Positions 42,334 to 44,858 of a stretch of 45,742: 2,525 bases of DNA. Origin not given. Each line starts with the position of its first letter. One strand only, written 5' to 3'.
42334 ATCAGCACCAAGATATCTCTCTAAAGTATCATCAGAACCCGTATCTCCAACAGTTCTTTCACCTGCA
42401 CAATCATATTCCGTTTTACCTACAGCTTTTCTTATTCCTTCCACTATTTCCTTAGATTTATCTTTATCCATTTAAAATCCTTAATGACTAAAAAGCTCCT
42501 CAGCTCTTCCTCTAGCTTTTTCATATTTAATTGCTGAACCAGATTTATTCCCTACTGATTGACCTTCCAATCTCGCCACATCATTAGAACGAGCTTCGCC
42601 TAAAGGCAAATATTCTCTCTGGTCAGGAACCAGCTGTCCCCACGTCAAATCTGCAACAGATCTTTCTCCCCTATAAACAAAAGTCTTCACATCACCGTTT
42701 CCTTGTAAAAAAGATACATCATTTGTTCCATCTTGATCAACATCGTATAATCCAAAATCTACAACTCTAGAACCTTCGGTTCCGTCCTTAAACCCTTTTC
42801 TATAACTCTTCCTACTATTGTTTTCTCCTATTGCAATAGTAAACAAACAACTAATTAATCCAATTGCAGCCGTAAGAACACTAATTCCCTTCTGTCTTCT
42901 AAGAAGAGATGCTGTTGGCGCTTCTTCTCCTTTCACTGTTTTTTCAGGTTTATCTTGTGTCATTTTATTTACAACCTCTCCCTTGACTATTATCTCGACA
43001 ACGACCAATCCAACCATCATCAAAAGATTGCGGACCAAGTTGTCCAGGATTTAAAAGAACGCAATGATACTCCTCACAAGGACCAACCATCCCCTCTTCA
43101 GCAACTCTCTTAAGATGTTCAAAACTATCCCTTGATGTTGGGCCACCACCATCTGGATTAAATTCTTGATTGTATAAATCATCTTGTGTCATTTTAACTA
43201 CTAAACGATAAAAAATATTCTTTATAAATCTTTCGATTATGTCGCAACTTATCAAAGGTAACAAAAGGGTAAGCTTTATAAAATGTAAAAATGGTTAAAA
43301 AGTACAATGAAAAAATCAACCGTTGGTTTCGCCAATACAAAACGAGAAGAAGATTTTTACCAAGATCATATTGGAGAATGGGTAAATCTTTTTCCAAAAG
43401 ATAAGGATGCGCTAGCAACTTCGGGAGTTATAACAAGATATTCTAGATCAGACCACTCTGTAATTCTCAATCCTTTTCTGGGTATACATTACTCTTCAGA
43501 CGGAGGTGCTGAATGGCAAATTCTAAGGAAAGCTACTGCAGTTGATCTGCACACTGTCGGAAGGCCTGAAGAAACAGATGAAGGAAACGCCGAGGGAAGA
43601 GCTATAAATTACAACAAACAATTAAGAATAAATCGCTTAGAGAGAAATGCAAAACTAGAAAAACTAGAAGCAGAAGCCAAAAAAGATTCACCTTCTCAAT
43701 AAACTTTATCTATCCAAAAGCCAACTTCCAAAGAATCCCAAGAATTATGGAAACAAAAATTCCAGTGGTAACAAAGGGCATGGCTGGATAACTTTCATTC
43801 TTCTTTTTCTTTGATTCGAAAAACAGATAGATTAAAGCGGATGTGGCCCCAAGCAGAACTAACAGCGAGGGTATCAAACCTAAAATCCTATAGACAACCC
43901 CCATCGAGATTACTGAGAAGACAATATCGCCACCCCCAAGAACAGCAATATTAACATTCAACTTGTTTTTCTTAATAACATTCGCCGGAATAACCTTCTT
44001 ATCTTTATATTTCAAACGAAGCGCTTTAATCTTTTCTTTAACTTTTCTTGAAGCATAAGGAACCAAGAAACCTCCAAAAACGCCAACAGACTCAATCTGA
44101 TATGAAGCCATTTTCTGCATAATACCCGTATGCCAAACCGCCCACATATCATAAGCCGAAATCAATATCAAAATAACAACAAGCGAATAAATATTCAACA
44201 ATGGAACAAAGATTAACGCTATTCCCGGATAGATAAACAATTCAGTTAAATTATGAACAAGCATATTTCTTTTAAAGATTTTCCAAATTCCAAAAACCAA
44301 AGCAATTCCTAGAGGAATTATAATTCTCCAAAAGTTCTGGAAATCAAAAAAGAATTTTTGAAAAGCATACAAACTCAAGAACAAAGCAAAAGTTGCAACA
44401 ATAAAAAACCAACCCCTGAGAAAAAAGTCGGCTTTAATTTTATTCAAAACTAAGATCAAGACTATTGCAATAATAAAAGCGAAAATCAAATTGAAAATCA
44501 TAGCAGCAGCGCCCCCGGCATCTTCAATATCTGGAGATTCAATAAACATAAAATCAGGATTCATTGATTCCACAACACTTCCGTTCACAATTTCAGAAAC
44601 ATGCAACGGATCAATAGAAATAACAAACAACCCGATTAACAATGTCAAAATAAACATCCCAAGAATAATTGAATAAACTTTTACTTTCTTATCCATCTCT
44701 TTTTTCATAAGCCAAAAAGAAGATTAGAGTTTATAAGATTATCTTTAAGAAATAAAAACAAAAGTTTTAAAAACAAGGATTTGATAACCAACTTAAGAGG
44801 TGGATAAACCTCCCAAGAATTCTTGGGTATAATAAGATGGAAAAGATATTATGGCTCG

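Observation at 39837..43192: Nine-gene orphan operon: three paralogous TM-anchored DxDxDG-loop proteins, tiny partners and a dedicated TrmB regulator, joined by one repeated junction module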

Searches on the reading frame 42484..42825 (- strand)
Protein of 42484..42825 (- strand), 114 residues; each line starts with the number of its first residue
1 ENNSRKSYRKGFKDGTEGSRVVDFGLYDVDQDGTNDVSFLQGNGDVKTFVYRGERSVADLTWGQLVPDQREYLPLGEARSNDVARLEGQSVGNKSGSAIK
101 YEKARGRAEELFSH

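Call 42: search_protein_representatives(alignment_id=A2)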
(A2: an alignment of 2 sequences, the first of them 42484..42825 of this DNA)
Query: 2 sequences, 134 profile positions. Proteins with E-value up to 0.001 (for the whole library): 22; up to 1e-10: 3; up to 1e-30: 2. The best 22 are listed.
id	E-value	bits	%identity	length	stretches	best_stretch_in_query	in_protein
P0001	1.9e-69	248.2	-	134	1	1-134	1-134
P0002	8.7e-54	197.5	-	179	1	1-115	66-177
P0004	3.3e-12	62.9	-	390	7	13-58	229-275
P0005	1.1e-10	58.1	-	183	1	9-126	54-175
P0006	3.6e-08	49.9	-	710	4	20-55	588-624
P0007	3.9e-07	46.5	-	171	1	13-124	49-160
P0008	4.9e-07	46.2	-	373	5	25-57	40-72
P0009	5.2e-07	46.1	-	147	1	12-114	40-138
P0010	7.2e-07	45.7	-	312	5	27-56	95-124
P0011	1.7e-06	44.5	-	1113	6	23-54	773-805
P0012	1.9e-06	44.3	-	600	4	25-55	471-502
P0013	1.4e-05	41.5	-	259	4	18-45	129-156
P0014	1.9e-05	41.1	-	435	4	19-53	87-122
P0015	4.4e-05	39.9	-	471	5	24-55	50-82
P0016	4.6e-05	39.8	-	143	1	7-95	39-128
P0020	1.7e-04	37.9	-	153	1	11-120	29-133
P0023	9.9e-04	35.5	-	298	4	25-54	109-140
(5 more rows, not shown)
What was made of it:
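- On FG-GAP / VCBS repeat (PF01839, PF13517): Profile positions 13-58 hit 4-8 stretches in each of P0004, P0008, P0010, P0013, P0023 and others (E 3e-12 to 1e-3, call 42). There is one matched stretch per protein in g2, g5 and the five small homologs (call 42).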

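Call 44: search_protein_families(library=pfam, max_evalue=0.1, proteins=[P0004, P0008, P0010, P0013, P0023, P0005, P0007, P0009, P0016, P0020])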
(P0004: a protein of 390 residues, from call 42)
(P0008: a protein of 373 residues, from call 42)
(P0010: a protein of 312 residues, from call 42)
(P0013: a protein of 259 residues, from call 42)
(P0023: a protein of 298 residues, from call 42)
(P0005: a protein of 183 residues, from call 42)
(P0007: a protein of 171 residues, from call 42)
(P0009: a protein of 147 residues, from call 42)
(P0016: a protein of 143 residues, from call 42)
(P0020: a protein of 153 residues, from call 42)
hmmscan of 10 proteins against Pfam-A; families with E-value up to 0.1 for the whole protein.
P0004 (390 aa): 6 families
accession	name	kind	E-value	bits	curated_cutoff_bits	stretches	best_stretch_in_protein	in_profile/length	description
PF13517.12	FG-GAP_3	-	3e-14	53.8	26.9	3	14-81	1-59/61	FG-GAP-like repeat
PF01839.29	FG-GAP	-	3.6e-12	46.3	22.1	3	66-83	3-20/37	FG-GAP repeat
PF22530.2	Terminase-T7_RNaseH-like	-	1.2e-06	29.2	27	0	72-105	2-35/108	Terminase Bacteriophage T7, Ribonuclease H-like domain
PF22322.1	DUF6973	-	0.00023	21.2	27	0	215-236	81-102/124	Domain of unknown function (DUF6973)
PF09049.15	SNN_transmemb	-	0.00045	20.6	25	0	211-220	2-11/32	Stannin transmembrane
PF00560.39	LRR_1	-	0.071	13.7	20.6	0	34-53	3-22/23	Leucine Rich Repeat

P0008 (373 aa): 8 families
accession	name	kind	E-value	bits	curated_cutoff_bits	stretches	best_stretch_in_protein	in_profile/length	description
PF13517.12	FG-GAP_3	-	2e-24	86.4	26.9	4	45-109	1-60/61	FG-GAP-like repeat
PF18962.6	Por_Secre_tail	-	9e-12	45.6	27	1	301-368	1-71/75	Secretion system C-terminal sorting domain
PF20009.4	GEVED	-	1.2e-11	45.6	24.4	0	43-87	5-46/78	GEVED domain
PF03781.23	FGE-sulfatase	-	2e-08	34.6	23.3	0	71-95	163-186/255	Sulfatase-modifying factor enzyme 1-like domain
PF23157.1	DUF7055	-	0.00011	22.4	27.6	0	20-39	8-27/66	Domain of unknown function (DUF7055)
PF09140.17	MipZ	-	0.0015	18.3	20.7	0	47-94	95-142/262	ATPase MipZ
PF24684.1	Vgb_lyase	-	0.046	13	50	0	209-314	82-186/290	Virginiamycin B lyase family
PF13585.12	CHU_C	-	0.09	13.3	27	1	306-361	14-72/86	CHU_C Type IX secretion signal domain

P0010 (312 aa): 6 families
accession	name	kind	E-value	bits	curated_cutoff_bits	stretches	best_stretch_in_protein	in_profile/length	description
PF13517.12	FG-GAP_3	-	1.6e-37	128.3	26.9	5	45-109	1-61/61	FG-GAP-like repeat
PF01839.29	FG-GAP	-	8.9e-11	41.9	22.1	2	255-269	8-21/37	FG-GAP repeat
PF12256.14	TcdB_toxin_midN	-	1.5e-09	37.8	24.8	1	243-280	18-55/181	Insecticide toxin TcdB middle/N-terminal region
PF18478.7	PIN_10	-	2.8e-05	24.5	26.2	0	36-75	24-63/84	PIN like domain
PF25162.1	DUF7827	-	0.0039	17.7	27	0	4-54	17-65/120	Domain of unknown function (DUF7827)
PF21474.3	DNApolII_N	-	0.006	16.8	25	0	216-234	11-29/36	DNA polymerase II, N-terminal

P0013 (259 aa): 3 families
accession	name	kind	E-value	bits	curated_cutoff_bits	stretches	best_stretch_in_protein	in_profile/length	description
PF01839.29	FG-GAP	-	1.2e-10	41.5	22.1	2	76-91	5-20/37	FG-GAP repeat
PF13517.12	FG-GAP_3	-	3.7e-08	34.3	26.9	2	80-152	1-61/61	FG-GAP-like repeat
PF24107.1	DUF7382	-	0.00033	20.9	27.4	0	194-216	20-42/65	Domain of unknown function (DUF7382)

P0023 (298 aa): 5 families
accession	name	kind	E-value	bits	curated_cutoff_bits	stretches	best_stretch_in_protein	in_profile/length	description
PF01839.29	FG-GAP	-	9.8e-12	44.9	22.1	1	172-186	7-20/37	FG-GAP repeat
PF13517.12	FG-GAP_3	-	3.3e-07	31.3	26.9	3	114-186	1-61/61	FG-GAP-like repeat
PF14783.12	BBS2_Mid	-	3.4e-05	24.3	27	0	164-188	76-100/108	Ciliary BBSome complex subunit 2, middle region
PF16743.10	PliI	-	0.014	15.5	27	0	232-259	62-89/123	Periplasmic lysozyme inhibitor of I-type lysozyme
PF23727.1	Beta-prop_FAM234A_B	-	0.031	13.2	26.4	0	94-167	115-181/467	FAM234A/B beta-propeller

P0005 (183 aa): 0 families

P0007 (171 aa): 0 families

P0009 (147 aa): 0 families

P0016 (143 aa): 0 families

P0020 (153 aa): 2 families
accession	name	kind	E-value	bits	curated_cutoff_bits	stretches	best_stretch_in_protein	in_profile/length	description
PF01839.29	FG-GAP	-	0.0022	18.3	22.1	1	44-59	5-20/37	FG-GAP repeat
PF13517.12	FG-GAP_3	-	0.003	18.6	26.9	1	48-78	1-30/61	FG-GAP-like repeat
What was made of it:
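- On FG-GAP / VCBS repeat (PF01839, PF13517): The homolog P0020 is sub-threshold at 18.3 and 18.6 bits, against cut-offs of 22.1 and 26.9 (call 44). The five checked are all FG-GAP/FG-GAP_3 above the Pfam cut-offs (call 44).
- Closest known: FG-GAP / VCBS beta-propeller repeats. Same: The g2+g5 profile matches individual blades of Pfam-confirmed FG-GAP proteins, with up to 8 stretches per protein and E down to 3e-12 (calls 42, 44).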

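Call 45: find_encoding_contigs(protein=P0005, flank=6000, max_places=6)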
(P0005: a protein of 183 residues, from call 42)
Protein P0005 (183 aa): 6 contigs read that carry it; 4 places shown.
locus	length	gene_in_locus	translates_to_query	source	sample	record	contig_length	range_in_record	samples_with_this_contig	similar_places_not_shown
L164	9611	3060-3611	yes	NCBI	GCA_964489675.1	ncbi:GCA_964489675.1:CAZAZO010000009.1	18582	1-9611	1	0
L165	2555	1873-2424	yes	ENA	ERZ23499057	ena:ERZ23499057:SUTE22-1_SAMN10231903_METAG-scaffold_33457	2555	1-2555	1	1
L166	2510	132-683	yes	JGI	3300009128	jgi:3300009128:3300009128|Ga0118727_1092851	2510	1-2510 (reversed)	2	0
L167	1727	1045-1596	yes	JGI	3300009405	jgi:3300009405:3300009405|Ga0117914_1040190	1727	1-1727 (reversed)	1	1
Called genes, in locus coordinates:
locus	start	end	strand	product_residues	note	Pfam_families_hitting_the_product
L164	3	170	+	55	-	?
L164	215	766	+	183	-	-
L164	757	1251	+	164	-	PF05168:HEPN (weak)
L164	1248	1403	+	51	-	-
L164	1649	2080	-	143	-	-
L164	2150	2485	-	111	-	-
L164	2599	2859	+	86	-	-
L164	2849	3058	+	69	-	-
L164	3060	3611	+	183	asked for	-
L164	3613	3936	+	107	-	-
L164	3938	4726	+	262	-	PF01978:TrmB, PF13091:PLDc_2 (faint), PF11495:TrmB_EBD_N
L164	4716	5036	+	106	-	-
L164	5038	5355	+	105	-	-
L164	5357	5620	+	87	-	-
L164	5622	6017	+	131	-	-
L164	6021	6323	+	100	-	-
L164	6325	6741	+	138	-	-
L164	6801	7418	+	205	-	PF01209:Ubie_methyltran, PF05175:MTS (weak), PF13489:Methyltransf_23, PF03848:TehB (faint), PF13847:Methyltransf_31, PF08241:Methyltransf_11, PF08242:Methyltransf_12, PF13649:Methyltransf_25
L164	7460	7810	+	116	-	-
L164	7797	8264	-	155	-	-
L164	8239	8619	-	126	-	-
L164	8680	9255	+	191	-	PF00753:Lactamase_B, PF19583:ODP, PF12706:Lactamase_B_2 (weak)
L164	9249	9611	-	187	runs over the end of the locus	PF01928:CYTH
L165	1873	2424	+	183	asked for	-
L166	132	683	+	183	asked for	-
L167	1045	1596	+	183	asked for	-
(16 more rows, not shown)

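Call 46: find_encoding_contigs(protein=P0007, flank=6000, max_places=4)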
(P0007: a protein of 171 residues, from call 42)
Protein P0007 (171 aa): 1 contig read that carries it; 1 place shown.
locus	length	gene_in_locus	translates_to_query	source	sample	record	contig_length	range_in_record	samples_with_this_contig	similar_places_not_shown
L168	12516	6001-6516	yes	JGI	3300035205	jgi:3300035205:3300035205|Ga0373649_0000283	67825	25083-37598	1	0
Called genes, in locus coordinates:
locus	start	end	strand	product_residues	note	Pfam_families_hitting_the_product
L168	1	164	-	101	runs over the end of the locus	PF04242:DUF424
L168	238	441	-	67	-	-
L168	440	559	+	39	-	-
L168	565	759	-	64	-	PF18930:DUF5679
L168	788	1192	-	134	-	PF01873:eIF-5_eIF-2B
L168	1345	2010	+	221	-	PF00227:Proteasome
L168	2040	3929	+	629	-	PF17214:KH_TffA, PF16661:Lactamase_B_6, PF00753:Lactamase_B, PF23023:Anti-Pycsar_Apyc1 (weak), PF12706:Lactamase_B_2, PF10996:Beta-Casp, PF07521:RMMBL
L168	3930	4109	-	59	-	-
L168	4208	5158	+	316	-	PF06550:SPP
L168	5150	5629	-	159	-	-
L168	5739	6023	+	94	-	-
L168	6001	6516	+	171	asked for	-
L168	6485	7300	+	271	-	PF01978:TrmB, PF09339:HTH_IclR (faint), PF11495:TrmB_EBD_N (weak)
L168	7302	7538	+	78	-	-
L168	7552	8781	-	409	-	PF18144:SMODS (weak), PF09249:tRNA_NucTransf2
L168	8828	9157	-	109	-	-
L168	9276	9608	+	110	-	-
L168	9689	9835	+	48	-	-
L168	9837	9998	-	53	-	-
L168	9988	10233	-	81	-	-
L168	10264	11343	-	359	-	PF01142:TruD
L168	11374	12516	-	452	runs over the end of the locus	-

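Call 47: find_encoding_contigs(protein=P0009, flank=6000, max_places=4)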
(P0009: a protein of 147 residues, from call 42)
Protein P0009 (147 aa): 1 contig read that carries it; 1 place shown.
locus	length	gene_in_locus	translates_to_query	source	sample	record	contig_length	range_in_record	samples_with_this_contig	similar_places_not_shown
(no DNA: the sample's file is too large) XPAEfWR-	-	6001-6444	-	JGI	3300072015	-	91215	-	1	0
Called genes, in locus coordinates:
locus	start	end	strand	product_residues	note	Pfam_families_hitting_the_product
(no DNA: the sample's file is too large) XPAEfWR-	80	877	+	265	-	PF00149:Metallophos, PF14582:Metallophos_3 (faint)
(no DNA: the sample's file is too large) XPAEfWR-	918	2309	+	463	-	PF02934:GatB_N, PF02637:GatB_Yqey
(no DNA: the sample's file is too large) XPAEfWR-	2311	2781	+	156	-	-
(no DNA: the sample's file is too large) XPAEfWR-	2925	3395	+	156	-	PF13420:Acetyltransf_4, PF00583:Acetyltransf_1, PF13673:Acetyltransf_10, PF13508:Acetyltransf_7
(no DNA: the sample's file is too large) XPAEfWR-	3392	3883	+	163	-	PF00293:NUDIX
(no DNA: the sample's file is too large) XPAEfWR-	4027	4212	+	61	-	-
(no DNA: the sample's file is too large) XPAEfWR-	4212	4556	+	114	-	-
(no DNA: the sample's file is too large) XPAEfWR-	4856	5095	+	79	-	-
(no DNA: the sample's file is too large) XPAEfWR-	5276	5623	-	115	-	-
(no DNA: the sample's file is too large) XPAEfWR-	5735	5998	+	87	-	-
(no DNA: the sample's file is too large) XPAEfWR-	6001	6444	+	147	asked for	-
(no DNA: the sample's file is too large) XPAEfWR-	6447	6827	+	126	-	-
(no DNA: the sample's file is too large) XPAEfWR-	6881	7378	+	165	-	-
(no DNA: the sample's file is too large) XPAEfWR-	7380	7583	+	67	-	-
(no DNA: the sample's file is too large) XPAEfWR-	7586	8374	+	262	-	PF01978:TrmB, PF11495:TrmB_EBD_N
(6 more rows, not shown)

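Call 48: find_encoding_contigs(protein=P0016, flank=6000, max_places=4)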
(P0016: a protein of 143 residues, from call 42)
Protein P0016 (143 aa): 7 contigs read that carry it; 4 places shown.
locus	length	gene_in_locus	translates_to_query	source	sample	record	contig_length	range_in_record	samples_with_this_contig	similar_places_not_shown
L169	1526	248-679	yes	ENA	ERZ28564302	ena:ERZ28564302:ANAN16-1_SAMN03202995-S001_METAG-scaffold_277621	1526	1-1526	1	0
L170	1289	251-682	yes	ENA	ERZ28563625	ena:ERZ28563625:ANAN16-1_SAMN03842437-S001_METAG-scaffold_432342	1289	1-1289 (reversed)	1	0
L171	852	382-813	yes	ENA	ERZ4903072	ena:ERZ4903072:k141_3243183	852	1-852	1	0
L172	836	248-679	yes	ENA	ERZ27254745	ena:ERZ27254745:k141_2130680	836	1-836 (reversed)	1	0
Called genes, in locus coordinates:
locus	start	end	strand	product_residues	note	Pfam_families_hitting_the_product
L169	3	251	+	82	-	?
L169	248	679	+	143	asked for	-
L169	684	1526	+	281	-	?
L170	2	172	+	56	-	?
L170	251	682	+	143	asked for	-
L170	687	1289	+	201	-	?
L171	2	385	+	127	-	?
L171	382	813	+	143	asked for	-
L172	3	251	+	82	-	?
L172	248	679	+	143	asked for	-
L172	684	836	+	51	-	?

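Call 49: find_encoding_contigs(protein=P0020, flank=6000, max_places=4)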
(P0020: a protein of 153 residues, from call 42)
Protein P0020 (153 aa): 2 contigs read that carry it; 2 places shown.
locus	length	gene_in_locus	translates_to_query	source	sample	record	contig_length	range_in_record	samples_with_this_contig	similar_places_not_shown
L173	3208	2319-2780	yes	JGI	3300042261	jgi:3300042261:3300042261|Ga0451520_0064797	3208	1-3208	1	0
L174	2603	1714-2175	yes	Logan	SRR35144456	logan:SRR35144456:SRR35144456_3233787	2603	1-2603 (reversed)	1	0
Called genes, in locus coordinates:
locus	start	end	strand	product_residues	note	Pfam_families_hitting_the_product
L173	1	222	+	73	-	?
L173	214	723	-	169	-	-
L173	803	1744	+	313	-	PF06550:SPP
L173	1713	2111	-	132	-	-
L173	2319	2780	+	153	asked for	-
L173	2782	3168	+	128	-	-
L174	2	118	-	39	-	?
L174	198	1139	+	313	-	PF06550:SPP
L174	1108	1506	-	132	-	-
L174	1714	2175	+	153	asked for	-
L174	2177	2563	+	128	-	-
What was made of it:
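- In all four informative contexts, g5-family hits from an unbiased search of 1.84 billion proteins lie in this slot (calls 45-49).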

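Call 88: search_protein_families(library=ncbifam, max_evalue=0.1, proteins=[P0005, P0007, P0009])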
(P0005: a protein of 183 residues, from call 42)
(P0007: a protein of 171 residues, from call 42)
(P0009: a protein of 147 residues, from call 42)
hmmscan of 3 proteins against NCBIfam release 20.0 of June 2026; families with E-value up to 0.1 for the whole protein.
P0005 (183 aa): 0 families

P0007 (171 aa): 1 family
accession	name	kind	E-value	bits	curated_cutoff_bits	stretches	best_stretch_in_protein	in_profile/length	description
NF047539.1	XAC2610_fam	domain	0.025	15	35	1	65-82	4-21/89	XAC2610-related protein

P0009 (147 aa): 0 families

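Call 89: search_protein_families(library=ncbifam, max_evalue=1, proteins=[P0016, P0020])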
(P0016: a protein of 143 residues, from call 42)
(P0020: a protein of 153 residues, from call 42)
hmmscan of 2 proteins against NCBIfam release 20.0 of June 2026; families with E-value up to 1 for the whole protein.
P0016 (143 aa): 0 families

P0020 (153 aa): 0 families

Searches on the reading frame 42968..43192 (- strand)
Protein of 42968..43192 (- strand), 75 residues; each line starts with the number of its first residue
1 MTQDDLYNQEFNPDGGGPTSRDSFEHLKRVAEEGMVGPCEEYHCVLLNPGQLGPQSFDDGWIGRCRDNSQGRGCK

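Call 6: search_protein_families(library=pfam, max_evalue=1, proteins=[window:42968-43192:-])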
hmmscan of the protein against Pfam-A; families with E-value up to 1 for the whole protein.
seq(75 aa): 0 families

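Call 7: search_protein_families(library=phrogs, max_evalue=1, proteins=[window:42968-43192:-])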
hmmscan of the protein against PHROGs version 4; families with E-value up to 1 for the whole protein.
seq(75 aa): 0 families

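Call 72: search_protein_families(library=padloc, max_evalue=0.1, proteins=[window:42968-43192:-])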
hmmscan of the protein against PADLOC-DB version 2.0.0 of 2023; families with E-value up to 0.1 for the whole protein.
seq(75 aa): 0 families
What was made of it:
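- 42965..43192 (-): g1: 75 aa, soluble, four Cys (C-x4-C ... C-x8-C). No detectable relatives. No family match in calls 6, 7 or 72.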

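Call 88: search_protein_families(library=ncbifam, max_evalue=0.1, proteins=[window:42968-43192:-])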
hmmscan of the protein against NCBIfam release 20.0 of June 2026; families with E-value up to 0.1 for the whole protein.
window:42968-43192:- (75 aa): 0 families

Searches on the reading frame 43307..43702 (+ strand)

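Call 6: search_protein_families(library=pfam, max_evalue=1, proteins=[window:43307-43702:+])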
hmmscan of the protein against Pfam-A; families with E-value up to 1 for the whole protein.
window:43307-43702:+ (131 aa): 2 families
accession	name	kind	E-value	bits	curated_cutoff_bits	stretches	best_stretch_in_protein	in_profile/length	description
PF07006.16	DUF1310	-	0.072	13.7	30.1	1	30-62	49-81/119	Protein of unknown function (DUF1310)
PF03174.19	CHB_HEX_C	-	0.084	13.3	23.6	1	56-79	33-57/76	Chitobiase/beta-hexosaminidase C-terminal domain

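Call 7: search_protein_families(library=phrogs, max_evalue=1, proteins=[window:43307-43702:+])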
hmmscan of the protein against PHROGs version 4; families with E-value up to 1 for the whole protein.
window:43307-43702:+ (131 aa): 0 families

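Call 72: search_protein_families(library=padloc, max_evalue=0.1, proteins=[window:43307-43702:+])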
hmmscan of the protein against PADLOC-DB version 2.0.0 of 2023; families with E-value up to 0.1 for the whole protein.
window:43307-43702:+ (131 aa): 0 families

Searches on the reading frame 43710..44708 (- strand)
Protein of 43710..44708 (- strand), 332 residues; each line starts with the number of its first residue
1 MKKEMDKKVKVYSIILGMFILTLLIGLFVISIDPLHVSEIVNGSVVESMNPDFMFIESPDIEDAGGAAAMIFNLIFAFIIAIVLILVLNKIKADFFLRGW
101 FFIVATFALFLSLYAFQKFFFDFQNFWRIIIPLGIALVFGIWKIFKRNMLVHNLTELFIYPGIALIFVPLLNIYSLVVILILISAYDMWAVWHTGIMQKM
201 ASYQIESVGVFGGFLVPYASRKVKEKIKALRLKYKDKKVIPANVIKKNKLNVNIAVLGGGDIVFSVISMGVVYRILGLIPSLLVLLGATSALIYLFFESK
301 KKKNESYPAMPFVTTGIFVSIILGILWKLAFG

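Call 71: search_protein_families(library=pfam, max_evalue=0.01, proteins=[window:43710-44708:-])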
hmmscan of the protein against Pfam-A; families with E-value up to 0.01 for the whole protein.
window:43710-44708:- (332 aa): 2 families
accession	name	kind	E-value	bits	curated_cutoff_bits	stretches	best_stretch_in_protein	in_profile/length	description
PF06550.16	SPP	-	8e-05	22.7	23.9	1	66-326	31-279/283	Signal-peptide peptidase, presenilin aspartyl protease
PF08570.15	DUF1761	-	0.0044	17.7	31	1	62-138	37-113/123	Protein of unknown function (DUF1761)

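Call 88: search_protein_families(library=ncbifam, max_evalue=0.1, proteins=[window:43710-44708:-])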
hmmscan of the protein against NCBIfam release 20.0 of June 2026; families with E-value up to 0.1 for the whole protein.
window:43710-44708:- (332 aa): 1 family
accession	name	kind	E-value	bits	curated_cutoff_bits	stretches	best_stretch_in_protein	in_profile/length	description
NF041679.1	IMP_arch_presen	equivalog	1.4e-06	28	125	1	62-325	29-280/281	presenilin family intramembrane aspartyl protease PSH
